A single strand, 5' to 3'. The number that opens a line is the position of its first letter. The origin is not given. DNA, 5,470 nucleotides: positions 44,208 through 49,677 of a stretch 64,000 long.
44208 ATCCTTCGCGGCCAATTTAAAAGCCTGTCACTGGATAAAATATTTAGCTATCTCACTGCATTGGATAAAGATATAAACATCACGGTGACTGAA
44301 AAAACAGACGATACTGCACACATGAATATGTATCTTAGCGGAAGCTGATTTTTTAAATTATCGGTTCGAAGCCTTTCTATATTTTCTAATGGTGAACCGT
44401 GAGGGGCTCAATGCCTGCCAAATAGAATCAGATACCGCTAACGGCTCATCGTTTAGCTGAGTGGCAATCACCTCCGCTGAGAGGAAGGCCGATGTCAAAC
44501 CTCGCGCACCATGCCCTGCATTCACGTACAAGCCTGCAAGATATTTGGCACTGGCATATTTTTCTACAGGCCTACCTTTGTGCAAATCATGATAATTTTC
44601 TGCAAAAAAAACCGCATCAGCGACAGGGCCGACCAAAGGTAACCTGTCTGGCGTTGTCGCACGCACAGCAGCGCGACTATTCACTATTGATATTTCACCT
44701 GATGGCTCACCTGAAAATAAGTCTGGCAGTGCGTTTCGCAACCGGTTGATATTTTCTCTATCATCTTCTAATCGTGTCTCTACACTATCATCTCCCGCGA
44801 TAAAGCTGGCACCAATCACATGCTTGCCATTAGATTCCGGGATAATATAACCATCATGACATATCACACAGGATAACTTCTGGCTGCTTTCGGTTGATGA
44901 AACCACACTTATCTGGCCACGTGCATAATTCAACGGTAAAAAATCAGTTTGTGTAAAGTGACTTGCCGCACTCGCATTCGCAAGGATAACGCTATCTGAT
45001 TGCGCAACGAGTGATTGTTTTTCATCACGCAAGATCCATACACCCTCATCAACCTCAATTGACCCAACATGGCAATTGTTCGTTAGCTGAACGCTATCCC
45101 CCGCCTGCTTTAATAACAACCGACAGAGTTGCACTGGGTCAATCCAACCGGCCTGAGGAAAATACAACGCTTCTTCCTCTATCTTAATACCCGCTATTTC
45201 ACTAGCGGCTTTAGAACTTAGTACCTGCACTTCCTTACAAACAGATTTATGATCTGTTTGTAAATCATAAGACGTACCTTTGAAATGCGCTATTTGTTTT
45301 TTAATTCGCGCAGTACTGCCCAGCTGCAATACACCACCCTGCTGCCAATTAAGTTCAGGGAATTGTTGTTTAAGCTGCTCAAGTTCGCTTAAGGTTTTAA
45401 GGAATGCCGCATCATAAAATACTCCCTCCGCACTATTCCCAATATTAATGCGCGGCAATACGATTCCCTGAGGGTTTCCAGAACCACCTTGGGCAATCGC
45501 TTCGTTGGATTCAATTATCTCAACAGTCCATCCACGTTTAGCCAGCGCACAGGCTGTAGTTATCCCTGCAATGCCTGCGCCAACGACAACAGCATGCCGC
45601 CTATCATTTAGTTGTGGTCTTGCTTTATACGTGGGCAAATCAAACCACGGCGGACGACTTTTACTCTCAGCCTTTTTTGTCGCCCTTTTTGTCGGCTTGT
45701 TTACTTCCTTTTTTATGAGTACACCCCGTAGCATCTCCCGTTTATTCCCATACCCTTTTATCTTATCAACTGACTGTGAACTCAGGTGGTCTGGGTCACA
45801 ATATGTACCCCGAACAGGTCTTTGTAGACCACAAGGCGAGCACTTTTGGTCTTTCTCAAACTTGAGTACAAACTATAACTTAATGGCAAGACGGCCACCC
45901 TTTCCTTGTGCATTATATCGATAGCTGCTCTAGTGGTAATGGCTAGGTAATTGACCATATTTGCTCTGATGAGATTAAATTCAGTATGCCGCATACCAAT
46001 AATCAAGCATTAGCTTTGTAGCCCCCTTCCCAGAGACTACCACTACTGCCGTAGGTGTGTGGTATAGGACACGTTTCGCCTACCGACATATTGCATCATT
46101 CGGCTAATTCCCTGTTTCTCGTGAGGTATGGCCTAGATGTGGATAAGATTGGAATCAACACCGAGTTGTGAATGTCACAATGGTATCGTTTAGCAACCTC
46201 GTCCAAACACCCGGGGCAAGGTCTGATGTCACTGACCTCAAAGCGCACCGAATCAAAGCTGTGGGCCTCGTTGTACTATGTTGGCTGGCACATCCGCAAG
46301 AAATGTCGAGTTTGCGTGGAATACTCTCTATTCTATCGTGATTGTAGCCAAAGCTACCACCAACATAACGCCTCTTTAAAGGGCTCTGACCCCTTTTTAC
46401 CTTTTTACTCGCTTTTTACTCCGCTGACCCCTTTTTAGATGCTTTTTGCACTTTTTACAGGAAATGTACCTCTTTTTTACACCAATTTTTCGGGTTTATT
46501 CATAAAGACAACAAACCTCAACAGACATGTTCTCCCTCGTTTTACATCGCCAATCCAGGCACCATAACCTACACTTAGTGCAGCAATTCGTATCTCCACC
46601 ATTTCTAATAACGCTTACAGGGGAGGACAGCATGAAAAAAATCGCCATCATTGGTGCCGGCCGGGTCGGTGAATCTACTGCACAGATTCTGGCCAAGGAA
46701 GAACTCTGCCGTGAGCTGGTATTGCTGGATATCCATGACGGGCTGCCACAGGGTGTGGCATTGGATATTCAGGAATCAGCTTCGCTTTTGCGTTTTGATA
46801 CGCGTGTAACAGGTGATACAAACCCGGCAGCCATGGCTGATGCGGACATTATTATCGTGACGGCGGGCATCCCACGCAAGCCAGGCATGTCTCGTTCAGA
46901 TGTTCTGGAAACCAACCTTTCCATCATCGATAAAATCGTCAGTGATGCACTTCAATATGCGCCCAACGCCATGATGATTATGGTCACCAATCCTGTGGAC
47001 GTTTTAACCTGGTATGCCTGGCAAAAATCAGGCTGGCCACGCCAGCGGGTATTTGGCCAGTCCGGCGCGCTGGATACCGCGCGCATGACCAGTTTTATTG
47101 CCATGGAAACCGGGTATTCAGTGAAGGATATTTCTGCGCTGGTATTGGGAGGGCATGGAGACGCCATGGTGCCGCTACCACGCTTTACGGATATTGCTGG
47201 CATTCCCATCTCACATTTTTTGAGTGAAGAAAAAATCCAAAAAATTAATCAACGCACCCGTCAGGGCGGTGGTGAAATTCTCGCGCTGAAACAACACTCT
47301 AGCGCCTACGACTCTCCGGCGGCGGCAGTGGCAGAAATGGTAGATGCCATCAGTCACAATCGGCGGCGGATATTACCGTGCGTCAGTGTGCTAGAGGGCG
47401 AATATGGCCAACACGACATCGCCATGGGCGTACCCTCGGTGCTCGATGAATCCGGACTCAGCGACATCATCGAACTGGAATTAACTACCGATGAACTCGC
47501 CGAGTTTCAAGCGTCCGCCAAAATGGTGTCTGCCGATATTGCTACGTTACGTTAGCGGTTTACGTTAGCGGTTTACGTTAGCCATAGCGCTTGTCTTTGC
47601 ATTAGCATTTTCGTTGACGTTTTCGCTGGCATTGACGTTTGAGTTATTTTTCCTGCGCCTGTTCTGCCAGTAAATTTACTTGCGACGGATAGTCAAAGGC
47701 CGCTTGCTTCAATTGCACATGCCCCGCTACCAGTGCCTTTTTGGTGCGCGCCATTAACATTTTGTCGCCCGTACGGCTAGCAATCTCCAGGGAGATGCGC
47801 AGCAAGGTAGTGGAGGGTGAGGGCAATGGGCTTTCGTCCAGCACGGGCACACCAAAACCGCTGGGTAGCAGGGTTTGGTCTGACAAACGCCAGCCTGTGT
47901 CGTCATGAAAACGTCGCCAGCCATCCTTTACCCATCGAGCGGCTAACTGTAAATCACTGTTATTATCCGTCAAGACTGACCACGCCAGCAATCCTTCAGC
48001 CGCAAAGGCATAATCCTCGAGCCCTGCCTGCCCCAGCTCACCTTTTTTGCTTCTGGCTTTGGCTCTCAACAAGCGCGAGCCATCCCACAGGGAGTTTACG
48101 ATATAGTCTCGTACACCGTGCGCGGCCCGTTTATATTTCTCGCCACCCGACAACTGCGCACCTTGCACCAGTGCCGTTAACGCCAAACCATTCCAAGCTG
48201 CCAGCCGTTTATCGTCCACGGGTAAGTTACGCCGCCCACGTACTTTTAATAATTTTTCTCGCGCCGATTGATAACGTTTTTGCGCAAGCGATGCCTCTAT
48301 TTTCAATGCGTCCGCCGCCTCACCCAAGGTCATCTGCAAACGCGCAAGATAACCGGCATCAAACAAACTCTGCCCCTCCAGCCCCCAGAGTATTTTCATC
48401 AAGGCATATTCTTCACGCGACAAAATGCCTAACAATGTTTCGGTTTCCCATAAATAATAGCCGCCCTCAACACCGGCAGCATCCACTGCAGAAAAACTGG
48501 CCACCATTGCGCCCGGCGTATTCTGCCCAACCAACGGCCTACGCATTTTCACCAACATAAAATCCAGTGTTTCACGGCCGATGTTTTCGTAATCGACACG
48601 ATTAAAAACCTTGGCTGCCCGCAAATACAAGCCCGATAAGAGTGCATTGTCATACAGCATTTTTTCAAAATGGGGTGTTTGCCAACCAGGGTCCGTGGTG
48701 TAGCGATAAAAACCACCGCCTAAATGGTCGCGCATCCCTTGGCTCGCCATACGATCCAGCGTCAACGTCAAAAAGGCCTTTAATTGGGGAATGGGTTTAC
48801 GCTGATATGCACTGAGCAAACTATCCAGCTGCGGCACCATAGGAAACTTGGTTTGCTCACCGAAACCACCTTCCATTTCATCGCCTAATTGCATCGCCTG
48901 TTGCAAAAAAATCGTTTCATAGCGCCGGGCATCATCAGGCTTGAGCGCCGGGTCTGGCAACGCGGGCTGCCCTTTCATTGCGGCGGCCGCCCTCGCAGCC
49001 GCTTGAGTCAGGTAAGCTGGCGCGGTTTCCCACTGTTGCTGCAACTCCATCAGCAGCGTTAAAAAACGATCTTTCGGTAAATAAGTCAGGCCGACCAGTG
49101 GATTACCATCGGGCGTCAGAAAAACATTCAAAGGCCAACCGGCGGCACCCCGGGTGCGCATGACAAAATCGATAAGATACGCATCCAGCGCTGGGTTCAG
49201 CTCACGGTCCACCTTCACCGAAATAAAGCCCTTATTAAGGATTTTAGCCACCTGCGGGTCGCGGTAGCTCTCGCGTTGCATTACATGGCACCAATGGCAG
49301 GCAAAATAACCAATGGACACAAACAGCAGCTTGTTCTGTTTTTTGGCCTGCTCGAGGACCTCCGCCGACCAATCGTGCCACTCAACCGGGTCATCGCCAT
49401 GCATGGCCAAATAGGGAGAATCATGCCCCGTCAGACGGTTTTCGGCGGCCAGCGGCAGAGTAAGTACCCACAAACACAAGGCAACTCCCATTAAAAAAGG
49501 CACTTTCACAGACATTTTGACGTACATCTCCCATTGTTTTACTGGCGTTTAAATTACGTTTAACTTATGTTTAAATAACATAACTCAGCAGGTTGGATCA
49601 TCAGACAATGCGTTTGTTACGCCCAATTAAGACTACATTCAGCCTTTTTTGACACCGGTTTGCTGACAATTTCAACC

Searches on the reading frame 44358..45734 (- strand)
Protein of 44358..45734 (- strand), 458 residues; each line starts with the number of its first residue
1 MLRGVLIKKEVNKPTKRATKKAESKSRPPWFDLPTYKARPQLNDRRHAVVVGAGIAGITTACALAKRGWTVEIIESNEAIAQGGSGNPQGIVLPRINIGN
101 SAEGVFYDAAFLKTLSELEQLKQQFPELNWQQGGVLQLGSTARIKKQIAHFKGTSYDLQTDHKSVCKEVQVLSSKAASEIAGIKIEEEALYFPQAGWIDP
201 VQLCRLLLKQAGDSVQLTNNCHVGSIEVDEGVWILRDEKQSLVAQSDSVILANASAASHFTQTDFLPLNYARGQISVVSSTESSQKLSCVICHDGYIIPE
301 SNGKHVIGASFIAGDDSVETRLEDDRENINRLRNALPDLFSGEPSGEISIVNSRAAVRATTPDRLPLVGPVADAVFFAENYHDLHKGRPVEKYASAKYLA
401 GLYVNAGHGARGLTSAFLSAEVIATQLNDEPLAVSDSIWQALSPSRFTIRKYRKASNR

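Call 11: search_protein_families(library=pfam, proteins=[window:44358-45734:-], max_evalue=0.00001)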
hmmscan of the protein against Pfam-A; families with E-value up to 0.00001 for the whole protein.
window:44358-45734:- (458 aa): 2 families
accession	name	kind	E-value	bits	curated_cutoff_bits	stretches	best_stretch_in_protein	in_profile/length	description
PF01266.30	DAO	-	9.9e-50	170.5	27.9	1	48-424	2-351/353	FAD dependent oxidoreductase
PF13450.12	NAD_binding_8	-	3.5e-06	27.7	21.9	1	50-80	1-31/68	NAD(P)-binding Rossmann-like domain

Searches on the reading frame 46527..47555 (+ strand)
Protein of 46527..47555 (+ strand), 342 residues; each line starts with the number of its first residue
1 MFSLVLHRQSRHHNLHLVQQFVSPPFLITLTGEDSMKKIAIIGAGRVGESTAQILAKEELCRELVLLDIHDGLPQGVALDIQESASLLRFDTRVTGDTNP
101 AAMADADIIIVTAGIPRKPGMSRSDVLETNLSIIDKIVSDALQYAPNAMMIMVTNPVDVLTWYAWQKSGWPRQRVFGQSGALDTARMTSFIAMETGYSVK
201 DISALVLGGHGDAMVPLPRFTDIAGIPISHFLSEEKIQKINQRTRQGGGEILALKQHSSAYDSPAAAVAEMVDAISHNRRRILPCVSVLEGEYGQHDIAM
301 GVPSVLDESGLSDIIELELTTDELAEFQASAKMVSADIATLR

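Call 11: search_protein_families(library=pfam, proteins=[window:46527-47555:+], max_evalue=0.00001)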
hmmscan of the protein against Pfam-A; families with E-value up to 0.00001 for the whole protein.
window:46527-47555:+ (342 aa): 2 families
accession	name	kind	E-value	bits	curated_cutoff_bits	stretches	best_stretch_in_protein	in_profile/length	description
PF00056.29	Ldh_1_N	-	1.6e-41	142.1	27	1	38-177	2-141/141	lactate/malate dehydrogenase, NAD binding domain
PF02866.23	Ldh_1_C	-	9.5e-25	88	22.6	1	182-339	3-168/174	lactate/malate dehydrogenase, alpha/beta C-terminal domain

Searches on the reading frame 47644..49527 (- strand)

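Call 11: search_protein_families(library=pfam, proteins=[window:47644-49527:-], max_evalue=0.00001)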
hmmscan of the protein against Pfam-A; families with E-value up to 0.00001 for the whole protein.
window:47644-49527:- (627 aa): 2 families
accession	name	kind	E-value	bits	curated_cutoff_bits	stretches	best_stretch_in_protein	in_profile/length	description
PF03190.21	Thioredox_DsbH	-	8.3e-54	182.4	27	1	29-184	1-162/163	Protein of unknown function, DUF255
PF13899.12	Thioredoxin_7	-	3.5e-09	37.1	27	1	49-139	1-83/83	Thioredoxin-like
